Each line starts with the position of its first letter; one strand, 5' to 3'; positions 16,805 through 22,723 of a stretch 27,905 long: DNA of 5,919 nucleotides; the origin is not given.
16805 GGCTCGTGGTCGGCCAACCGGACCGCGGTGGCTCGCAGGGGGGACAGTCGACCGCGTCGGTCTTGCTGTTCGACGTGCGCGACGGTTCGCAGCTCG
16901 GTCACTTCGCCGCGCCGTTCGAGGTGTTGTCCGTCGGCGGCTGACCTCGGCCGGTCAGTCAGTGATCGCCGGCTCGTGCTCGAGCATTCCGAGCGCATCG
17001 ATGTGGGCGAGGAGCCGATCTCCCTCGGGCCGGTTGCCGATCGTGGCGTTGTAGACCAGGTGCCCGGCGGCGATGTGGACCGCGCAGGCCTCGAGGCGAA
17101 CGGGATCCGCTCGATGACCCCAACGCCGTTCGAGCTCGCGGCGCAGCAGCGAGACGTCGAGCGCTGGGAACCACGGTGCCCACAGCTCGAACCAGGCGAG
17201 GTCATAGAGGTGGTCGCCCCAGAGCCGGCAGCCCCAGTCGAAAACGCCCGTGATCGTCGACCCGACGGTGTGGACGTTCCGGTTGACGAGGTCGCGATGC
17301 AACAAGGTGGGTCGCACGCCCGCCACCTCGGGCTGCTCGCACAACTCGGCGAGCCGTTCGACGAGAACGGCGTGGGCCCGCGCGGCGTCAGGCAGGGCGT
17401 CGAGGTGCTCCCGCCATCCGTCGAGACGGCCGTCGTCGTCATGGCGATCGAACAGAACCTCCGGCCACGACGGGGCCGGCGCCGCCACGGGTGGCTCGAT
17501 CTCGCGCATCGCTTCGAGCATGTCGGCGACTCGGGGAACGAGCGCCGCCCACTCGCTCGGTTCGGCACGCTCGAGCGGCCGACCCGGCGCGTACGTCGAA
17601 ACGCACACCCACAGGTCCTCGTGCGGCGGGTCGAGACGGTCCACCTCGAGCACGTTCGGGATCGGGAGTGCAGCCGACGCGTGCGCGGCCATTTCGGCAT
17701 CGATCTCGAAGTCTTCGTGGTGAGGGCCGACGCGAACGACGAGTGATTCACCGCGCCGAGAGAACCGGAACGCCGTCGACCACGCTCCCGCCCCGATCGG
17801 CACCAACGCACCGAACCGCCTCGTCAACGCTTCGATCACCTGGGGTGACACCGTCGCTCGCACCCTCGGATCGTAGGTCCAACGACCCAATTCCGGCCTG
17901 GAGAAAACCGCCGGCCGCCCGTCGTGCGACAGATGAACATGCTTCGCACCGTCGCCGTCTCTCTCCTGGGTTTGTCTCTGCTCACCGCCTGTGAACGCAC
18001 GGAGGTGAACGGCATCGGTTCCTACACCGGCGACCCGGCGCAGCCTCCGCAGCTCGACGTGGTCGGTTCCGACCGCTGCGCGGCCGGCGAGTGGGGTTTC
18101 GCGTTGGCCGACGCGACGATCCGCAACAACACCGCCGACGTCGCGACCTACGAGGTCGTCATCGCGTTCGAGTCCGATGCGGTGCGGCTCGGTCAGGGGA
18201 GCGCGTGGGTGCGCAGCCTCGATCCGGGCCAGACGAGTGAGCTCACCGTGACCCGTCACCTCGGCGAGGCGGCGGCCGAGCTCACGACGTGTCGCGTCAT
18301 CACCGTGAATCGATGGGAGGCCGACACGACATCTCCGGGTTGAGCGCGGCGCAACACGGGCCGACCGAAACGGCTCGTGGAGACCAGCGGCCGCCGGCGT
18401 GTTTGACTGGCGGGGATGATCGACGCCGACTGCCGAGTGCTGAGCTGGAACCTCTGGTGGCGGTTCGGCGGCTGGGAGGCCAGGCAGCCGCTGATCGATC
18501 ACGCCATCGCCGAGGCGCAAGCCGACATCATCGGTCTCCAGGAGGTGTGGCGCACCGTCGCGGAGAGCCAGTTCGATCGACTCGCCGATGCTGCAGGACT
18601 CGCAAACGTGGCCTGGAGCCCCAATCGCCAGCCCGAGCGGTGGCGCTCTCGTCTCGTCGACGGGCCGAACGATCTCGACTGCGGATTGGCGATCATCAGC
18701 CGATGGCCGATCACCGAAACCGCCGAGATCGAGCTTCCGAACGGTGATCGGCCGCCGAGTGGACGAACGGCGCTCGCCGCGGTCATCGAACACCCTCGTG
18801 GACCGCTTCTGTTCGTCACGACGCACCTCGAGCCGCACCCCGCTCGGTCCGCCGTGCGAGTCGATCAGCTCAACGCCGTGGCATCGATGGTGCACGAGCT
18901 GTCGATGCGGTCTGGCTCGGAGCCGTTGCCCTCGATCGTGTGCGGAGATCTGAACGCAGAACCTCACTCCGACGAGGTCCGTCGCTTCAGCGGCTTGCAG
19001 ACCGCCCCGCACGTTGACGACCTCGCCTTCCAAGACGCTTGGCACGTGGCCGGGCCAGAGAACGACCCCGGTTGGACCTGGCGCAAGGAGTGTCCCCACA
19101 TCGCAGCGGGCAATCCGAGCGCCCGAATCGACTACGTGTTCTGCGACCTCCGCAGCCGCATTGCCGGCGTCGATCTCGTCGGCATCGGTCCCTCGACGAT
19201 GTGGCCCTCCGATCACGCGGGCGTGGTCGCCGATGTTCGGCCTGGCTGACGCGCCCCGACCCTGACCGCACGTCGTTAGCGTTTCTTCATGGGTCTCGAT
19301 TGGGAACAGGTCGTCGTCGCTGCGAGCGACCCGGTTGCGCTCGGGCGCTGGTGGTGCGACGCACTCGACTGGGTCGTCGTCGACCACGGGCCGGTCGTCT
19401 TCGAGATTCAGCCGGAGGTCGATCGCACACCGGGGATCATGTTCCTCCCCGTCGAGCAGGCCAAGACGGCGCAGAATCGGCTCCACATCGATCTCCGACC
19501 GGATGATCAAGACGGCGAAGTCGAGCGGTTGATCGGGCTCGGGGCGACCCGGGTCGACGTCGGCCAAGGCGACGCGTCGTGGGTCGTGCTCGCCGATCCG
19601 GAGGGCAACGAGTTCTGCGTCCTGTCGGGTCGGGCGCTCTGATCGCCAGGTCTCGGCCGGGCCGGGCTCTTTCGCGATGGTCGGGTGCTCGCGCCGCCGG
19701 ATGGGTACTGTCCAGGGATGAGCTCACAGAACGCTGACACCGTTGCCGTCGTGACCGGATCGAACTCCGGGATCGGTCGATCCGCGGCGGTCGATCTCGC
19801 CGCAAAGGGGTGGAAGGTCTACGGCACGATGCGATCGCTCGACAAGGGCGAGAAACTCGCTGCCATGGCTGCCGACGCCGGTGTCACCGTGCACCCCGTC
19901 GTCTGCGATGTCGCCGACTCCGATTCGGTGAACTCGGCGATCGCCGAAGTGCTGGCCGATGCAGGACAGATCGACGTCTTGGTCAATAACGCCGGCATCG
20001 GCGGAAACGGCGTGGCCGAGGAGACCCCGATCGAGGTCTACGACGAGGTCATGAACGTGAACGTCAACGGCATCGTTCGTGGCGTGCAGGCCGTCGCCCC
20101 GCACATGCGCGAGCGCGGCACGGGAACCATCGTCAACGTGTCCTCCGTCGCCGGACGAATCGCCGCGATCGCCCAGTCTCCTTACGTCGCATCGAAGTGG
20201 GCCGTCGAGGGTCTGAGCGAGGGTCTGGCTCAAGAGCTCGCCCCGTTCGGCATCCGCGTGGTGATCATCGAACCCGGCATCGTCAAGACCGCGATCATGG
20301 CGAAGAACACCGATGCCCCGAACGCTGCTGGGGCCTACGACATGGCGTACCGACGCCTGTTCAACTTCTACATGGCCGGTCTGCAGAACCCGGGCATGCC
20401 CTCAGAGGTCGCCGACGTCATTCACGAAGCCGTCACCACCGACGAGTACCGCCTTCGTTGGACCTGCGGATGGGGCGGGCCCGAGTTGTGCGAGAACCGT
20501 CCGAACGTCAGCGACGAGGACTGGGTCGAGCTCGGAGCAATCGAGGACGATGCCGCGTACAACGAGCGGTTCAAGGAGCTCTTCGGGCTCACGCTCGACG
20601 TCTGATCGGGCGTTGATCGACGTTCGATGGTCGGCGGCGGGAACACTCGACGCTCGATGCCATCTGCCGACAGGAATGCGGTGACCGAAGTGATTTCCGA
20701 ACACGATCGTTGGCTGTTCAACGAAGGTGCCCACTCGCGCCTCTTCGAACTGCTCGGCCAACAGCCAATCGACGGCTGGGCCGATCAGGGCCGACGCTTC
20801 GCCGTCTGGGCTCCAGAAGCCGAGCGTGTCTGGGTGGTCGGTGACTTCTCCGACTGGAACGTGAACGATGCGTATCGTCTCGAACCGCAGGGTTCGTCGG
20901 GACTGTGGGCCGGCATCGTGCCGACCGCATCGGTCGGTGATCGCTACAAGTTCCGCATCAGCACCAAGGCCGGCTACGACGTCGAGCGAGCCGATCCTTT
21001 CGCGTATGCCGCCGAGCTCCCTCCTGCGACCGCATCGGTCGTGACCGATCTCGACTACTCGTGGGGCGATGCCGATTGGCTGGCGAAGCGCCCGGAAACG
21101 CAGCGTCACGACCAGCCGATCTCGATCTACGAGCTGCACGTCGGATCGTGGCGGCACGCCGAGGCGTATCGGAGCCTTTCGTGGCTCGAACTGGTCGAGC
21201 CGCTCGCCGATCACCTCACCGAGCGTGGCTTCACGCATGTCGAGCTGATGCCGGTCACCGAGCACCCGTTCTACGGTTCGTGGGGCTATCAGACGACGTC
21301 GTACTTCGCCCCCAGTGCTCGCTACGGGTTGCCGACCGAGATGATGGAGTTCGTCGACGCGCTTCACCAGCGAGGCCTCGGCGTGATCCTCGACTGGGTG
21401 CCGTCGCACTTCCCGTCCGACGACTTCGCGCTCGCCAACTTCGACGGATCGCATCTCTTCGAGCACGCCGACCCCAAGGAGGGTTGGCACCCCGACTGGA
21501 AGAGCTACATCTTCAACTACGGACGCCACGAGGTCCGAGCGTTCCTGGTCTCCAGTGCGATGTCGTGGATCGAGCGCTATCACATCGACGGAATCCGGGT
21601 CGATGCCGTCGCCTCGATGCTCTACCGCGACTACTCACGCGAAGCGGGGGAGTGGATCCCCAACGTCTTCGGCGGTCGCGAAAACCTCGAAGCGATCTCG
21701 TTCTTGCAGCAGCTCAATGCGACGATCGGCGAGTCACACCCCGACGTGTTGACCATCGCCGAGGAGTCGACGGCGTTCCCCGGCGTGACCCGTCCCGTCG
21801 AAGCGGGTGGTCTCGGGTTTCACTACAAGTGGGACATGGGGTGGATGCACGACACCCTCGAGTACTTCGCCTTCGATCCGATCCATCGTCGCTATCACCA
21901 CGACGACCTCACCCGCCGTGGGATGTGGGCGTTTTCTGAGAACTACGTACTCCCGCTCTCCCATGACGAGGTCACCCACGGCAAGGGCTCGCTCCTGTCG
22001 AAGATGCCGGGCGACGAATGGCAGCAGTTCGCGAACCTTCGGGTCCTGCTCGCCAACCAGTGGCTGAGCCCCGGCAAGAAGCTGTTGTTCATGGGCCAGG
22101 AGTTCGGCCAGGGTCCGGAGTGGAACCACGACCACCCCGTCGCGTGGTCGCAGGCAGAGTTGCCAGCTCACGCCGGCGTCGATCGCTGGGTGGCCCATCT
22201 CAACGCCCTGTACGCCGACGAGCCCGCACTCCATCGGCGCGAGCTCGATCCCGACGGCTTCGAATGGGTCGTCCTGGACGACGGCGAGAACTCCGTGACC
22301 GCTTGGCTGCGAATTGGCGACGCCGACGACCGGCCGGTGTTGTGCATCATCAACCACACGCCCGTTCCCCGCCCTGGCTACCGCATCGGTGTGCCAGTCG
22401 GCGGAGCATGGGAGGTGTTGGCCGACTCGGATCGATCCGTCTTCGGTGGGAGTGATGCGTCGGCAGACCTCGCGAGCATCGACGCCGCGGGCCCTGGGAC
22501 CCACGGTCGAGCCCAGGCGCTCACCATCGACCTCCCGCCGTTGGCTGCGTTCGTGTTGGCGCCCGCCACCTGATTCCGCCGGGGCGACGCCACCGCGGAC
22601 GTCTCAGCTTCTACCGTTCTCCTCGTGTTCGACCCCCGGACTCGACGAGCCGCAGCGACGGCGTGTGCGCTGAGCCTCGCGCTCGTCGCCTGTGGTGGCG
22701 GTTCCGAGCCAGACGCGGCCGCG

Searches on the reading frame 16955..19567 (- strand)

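Call 32: search_protein_families(library=pfam, proteins=[window:16955-19567:-], max_evalue=0.00001)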
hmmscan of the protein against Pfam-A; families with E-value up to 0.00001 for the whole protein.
window:16955-19567:- (870 aa): 1 family
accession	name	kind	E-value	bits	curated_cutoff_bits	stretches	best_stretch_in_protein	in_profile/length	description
PF01636.29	APH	-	2.2e-17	64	23.2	1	589-816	3-229/239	Phosphotransferase enzyme family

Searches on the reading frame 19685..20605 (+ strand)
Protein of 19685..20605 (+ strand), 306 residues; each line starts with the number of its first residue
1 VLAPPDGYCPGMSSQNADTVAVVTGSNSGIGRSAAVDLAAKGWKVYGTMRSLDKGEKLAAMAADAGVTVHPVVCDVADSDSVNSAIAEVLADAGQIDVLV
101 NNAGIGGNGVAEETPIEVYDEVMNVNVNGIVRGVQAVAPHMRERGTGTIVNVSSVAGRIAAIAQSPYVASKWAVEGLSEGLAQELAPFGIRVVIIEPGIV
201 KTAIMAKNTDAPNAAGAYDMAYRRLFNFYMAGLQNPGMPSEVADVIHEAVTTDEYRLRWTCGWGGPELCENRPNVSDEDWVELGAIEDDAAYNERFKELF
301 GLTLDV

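Call 32: search_protein_families(library=pfam, proteins=[window:19685-20605:+], max_evalue=0.00001)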
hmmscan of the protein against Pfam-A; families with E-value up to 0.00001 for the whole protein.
window:19685-20605:+ (306 aa): 4 families
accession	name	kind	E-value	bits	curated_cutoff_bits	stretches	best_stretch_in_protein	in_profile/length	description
PF00106.31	adh_short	-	3.1e-56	190.4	26.6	1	20-210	2-192/195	short chain dehydrogenase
PF13561.12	adh_short_C2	-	3.6e-43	148.3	27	1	27-213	5-189/236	Enoyl-(Acyl carrier protein) reductase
PF08659.16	KR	-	1.9e-15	57.7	22.6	1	21-183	3-165/180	KR domain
PF01370.27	Epimerase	-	1.3e-07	31.8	20.9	1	22-184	2-159/240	NAD dependent epimerase/dehydratase family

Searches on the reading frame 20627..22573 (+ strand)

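Call 32: search_protein_families(library=pfam, proteins=[window:20627-22573:+], max_evalue=0.00001)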
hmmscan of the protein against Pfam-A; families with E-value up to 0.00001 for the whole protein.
window:20627-22573:+ (648 aa): 3 families
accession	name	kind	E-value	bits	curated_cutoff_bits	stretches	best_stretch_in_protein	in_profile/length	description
PF02806.24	Alpha-amylase_C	-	4.3e-19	69.1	21.2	1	547-646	1-94/95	Alpha amylase, C-terminal all-beta domain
PF02922.24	CBM_48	-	5.8e-15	55.8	22.4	1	50-126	9-83/83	Carbohydrate-binding module 48 (Isoamylase N-terminal domain)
PF00128.31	Alpha-amylase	-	1.4e-13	51.4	22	1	195-267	26-96/446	Alpha amylase, catalytic domain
